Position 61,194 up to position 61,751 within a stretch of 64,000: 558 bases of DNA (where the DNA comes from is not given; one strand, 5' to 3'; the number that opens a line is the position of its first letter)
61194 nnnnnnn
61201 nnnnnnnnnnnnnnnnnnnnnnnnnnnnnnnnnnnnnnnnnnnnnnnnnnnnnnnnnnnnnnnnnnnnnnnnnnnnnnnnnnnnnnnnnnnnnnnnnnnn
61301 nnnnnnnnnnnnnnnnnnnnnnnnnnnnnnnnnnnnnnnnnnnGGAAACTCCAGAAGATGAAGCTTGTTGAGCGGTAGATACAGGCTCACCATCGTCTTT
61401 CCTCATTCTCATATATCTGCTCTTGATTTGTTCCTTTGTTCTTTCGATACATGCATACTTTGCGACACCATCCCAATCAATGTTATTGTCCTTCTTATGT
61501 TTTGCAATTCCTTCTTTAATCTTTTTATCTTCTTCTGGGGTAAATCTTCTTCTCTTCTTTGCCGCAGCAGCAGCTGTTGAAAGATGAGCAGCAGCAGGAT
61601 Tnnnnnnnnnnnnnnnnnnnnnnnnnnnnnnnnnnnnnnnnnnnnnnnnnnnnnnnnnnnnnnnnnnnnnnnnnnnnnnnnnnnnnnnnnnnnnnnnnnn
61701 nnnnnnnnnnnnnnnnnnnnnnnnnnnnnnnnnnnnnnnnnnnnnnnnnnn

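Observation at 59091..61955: Tousled-like kinase carrying an N-terminal Myb/SANT DNA-binding-type domain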

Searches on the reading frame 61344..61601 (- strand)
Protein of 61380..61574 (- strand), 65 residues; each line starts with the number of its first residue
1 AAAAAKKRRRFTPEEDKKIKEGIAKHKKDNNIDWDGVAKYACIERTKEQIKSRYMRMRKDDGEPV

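Call 14: search_solved_structures(query=window:61380-61574:-, max_evalue=10, show_alignments=5)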
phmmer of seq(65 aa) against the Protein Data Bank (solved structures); distinct sequences matched with E-value up to 10: 19.
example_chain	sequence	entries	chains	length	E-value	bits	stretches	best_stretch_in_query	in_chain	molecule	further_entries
3osf_A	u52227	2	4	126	0.00062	23.6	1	5-37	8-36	MYB21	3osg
1vfc_A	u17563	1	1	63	0.0077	20.2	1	6-59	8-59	Telomeric repeat binding factor 2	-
1vf9_A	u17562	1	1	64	0.0081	20.1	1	6-59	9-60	Telomeric repeat binding factor 2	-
3sjm_A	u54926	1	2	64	0.0086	20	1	6-59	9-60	Telomeric repeat-binding factor 2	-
1xg1_A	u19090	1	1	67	0.0092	19.9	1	6-59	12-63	Telomeric repeat binding factor 2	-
1w0u_A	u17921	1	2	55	0.016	19.2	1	7-59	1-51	TELOMERIC REPEAT BINDING FACTOR 2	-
9q9j_J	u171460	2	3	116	0.03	18.3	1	6-59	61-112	Telomeric repeat-binding factor 2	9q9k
1ity_A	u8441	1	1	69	0.036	18.1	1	5-59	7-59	TRF1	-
1iv6_A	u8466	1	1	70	0.04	17.9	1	5-59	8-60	TELOMERIC REPEAT BINDING FACTOR 1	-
1ba5_A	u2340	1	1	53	0.1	16.6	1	6-59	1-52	HTRF1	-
9q9m_J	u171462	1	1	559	0.16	16.1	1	6-59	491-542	Telomeric repeat-binding factor 2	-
1mbe_A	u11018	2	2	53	0.17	16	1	8-57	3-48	MYB PROTO-ONCOGENE PROTEIN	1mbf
1guu_A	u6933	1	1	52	0.17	15.9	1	8-57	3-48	MYB PROTO-ONCOGENE PROTEIN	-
1w0t_A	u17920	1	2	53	0.21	15.7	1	7-59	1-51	TELOMERIC REPEAT BINDING FACTOR 1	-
2cjj_A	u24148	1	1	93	0.29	15.2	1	8-58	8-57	RADIALIS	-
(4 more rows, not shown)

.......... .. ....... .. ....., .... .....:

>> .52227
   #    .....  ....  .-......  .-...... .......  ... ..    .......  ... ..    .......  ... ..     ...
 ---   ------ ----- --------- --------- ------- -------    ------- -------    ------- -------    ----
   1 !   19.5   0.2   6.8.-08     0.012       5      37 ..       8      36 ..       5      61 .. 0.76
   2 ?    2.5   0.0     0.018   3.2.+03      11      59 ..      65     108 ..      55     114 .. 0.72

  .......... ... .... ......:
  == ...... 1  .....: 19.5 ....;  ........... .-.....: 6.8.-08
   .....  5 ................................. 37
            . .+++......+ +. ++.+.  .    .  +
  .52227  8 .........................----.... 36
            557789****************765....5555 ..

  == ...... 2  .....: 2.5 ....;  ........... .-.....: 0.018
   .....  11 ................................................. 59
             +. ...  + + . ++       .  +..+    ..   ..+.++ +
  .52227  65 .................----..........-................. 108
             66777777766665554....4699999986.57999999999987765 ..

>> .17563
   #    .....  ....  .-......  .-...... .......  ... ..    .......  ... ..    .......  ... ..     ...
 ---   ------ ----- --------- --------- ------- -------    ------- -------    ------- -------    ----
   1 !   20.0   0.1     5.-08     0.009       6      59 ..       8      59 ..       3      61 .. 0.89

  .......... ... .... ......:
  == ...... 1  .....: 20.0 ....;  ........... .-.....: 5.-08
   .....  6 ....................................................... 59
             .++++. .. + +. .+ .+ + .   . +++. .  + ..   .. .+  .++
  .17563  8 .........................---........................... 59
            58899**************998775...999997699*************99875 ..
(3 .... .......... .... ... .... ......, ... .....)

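Call 27: find_homologous_proteins(query=window:61380-61574:-, max_evalue=10)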
Query seq(65 aa): no candidate shares three 5-residue words with the query. No homologue found.

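Call 36: predict_structure(alignment_id=A2)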
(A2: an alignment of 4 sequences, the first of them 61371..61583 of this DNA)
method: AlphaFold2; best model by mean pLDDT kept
length: 71 residues; sequences in the alignment: 4
mean_pLDDT: 76.5   pTM: 0.59
mean pLDDT of the five models: 76.5, 75.9, 74.6, 73.7, 72.8
residues with pLDDT >= 90: 20; 70-90: 29; 50-70: 7; < 50: 15
segments of 3 or more residues with pLDDT < 50: 1-10, 69-71
pLDDT, mean of each block of 10 residues (from residue 1): 47 81 91 88 88 89 55 43
secondary structure, 60 per line:
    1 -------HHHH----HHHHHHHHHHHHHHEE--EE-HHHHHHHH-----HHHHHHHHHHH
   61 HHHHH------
elements in order: H8-11 H16-29 H37-44 H50-65

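Call 38: fold_search(model_id=the predicted structure, library=pdb)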
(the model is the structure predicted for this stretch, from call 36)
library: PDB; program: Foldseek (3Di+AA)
matches with E <= 10: 291; with E <= 0.001: 0
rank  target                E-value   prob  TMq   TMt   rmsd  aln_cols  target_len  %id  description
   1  2cjj                  8.2e-02  1.00  0.60  0.67   2.1        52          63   31  Crystal Structure of the MYB domain of the RAD transcription factor from Antirrhinum majus (released 2006-10-25)
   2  1ity_MODEL_1_A        1.2e-01  0.99  0.61  0.64   4.8        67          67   27  Solution structure of the DNA binding domain of human TRF1 (released 2002-03-06)
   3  6j4r_D                1.4e-01  0.99  0.57  0.68   2.5        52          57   27  Structural basis for the target DNA recognition and binding by the MYB domain of phosphate starvation response regulat (released 2019-04-24)
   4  6j4r_C                1.5e-01  0.99  0.58  0.71   2.5        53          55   26  Structural basis for the target DNA recognition and binding by the MYB domain of phosphate starvation response regulat (released 2019-04-24)
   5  7e40_C                1.6e-01  0.99  0.60  0.44   2.5        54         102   22  Mechanism of Phosphate Sensing and Signaling Revealed by Rice SPX1-PHR2 Complex Structure (released 2021-11-10)
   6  2cra_MODEL_1_A        1.8e-01  0.87  0.48  0.49   6.0        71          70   13  Solution structure of the homeobox domain of human homeo box B13 (released 2005-11-20)
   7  6j4r_A                1.9e-01  0.99  0.57  0.68   2.5        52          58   27  Structural basis for the target DNA recognition and binding by the MYB domain of phosphate starvation response regulat (released 2019-04-24)
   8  6j4k_B                2.1e-01  0.99  0.59  0.70   2.6        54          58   26  Structural basis for the target DNA recognition and binding by the MYB domain of phosphate starvation response 1 (released 2019-04-24)
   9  6j5b_C                2.1e-01  0.99  0.60  0.69   2.6        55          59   25  Structural basis for the target DNA recognition and binding by the MYB domain of phosphate starvation response regulat (released 2019-04-24)
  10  8ox1_M                2.1e-01  0.99  0.64  0.70   5.3        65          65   26  Structure of TRF1core in complex with telomeric nucleosome (released 2023-08-30)
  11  6j4k_A                2.3e-01  0.99  0.59  0.68   2.5        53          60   26  Structural basis for the target DNA recognition and binding by the MYB domain of phosphate starvation response 1 (released 2019-04-24)
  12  7e40_A                2.3e-01  0.98  0.63  0.45   5.5        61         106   21  Mechanism of Phosphate Sensing and Signaling Revealed by Rice SPX1-PHR2 Complex Structure (released 2021-11-10)
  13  6j4r_B                3.0e-01  0.97  0.57  0.68   2.5        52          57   27  Structural basis for the target DNA recognition and binding by the MYB domain of phosphate starvation response regulat (released 2019-04-24)
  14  6j5b_J                4.1e-01  0.97  0.59  0.70   2.5        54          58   26  Structural basis for the target DNA recognition and binding by the MYB domain of phosphate starvation response regulat (released 2019-04-24)
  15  1xg1_MODEL_1_A        4.3e-01  0.93  0.57  0.60   6.1        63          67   27  Solution structure of Myb-domain of human TRF2 (released 2005-09-27)
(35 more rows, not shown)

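Call 60: search_solved_structures(query=A2, max_evalue=10, show_alignments=0)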
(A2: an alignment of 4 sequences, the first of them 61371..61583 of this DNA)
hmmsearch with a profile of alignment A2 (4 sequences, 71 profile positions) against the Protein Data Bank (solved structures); distinct sequences matched with E-value up to 10: 20.
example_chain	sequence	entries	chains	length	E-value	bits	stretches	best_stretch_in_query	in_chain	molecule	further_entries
3osf_A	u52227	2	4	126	0.00021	24.4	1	5-32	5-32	MYB21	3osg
3sjm_A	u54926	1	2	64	0.03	17.5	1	7-62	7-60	Telomeric repeat-binding factor 2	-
1vf9_A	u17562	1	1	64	0.033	17.4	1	8-62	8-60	Telomeric repeat binding factor 2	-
1vfc_A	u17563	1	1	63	0.034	17.3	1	8-62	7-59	Telomeric repeat binding factor 2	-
1xg1_A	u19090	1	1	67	0.035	17.3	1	7-62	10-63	Telomeric repeat binding factor 2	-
5f42_A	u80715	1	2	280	0.036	17.2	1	5-24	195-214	Acyl-[acyl-carrier-protein]--UDP-N-acetylglucosamine O-acyltransferase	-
1iv6_A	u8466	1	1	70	0.07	16.3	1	5-64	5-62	TELOMERIC REPEAT BINDING FACTOR 1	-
1ity_A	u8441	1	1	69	0.089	16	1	5-64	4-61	TRF1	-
7xur_A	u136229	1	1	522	0.093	15.9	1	8-59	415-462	snRNA-activating protein complex subunit 4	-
9q9j_J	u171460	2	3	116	0.13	15.5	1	8-62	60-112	Telomeric repeat-binding factor 2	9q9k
1w0u_A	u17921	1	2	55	0.14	15.3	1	10-62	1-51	TELOMERIC REPEAT BINDING FACTOR 2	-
1mbe_A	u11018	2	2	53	0.42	13.8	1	12-60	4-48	MYB PROTO-ONCOGENE PROTEIN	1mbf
1guu_A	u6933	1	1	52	0.43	13.7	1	12-60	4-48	MYB PROTO-ONCOGENE PROTEIN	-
2m9h_A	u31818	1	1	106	0.81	12.9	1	7-31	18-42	TTAGGG binding factor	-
8a22_AJ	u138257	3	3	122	1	12.6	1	10-61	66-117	mL64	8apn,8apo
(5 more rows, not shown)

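Call 63: find_homologous_proteins(query=A4, max_evalue=0.001)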
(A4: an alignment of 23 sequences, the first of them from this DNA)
Query A4 (23 sequences): 630 candidates shared short words with the query, none scored E <= 0.001.
